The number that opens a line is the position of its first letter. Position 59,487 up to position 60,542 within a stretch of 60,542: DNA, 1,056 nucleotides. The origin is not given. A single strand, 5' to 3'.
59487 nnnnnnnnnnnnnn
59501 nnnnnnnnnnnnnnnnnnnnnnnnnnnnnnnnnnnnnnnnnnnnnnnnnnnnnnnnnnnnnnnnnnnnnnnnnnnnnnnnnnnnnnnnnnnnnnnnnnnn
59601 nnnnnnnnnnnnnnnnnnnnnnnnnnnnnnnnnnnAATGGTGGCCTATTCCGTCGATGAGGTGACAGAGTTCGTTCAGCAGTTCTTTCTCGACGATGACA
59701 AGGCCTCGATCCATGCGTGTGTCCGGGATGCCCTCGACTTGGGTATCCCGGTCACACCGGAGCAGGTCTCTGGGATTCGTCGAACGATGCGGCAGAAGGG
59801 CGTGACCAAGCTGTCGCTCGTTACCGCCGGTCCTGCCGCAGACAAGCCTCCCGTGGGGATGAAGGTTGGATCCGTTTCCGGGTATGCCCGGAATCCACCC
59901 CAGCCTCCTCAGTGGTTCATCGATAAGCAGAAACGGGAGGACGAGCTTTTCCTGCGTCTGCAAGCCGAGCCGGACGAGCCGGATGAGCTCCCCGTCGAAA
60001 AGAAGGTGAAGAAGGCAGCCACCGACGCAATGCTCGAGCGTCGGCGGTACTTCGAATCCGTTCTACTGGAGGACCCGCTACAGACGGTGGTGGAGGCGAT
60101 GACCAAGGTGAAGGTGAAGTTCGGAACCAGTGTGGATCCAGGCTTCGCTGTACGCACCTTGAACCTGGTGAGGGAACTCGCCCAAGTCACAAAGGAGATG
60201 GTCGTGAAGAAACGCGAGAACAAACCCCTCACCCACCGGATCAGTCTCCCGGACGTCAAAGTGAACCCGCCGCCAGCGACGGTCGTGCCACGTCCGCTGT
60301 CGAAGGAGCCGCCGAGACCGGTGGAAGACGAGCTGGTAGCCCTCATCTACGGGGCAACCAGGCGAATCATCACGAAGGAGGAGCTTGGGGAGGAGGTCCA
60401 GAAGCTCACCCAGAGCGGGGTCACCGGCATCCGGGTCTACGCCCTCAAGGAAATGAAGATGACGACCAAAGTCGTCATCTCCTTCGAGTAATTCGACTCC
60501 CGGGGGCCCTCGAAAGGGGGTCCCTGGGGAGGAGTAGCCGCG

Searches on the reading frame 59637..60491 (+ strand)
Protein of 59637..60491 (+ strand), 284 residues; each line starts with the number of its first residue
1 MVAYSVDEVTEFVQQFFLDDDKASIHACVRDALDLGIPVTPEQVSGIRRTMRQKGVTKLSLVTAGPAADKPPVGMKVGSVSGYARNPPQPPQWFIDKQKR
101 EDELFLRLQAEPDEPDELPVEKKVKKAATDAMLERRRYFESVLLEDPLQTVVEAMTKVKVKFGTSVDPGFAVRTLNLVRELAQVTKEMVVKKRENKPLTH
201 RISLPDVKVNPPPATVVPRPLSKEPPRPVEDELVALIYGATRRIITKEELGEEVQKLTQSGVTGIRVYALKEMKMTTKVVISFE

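Call 14: search_protein_families(library=phrogs, proteins=[window:59637-60491:+], max_evalue=0.001)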
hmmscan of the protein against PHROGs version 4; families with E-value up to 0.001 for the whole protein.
window:59637-60491:+ (284 aa): 0 families

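Call 50: find_encoding_contigs(protein=window:59637-60491:+, flank=10000, max_places=2)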
Protein window:59637-60491:+ (284 aa): 2 contigs read that carry it; 1 place shown.
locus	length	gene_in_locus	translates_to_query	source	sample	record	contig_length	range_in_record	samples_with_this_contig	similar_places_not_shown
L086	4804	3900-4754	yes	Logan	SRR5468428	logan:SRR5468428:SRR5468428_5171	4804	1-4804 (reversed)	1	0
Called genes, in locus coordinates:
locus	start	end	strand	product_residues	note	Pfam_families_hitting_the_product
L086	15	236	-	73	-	-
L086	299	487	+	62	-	-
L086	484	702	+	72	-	-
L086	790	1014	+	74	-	-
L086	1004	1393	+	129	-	-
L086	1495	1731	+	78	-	-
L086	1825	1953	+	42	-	-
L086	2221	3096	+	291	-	-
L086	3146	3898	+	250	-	-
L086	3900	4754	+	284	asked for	-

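Call 69: find_related_loci(query=window:59637-60491:+, collection=viral_contigs, flank=10000)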
Query window:59637-60491:+ (284 aa) in viral_contigs; peptide patterns used: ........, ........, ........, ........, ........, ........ (x = any residue, [..] = any of these).
24 stretches matched a pattern, but none encodes a relative of the query by tblastn (E <= 1e-3).
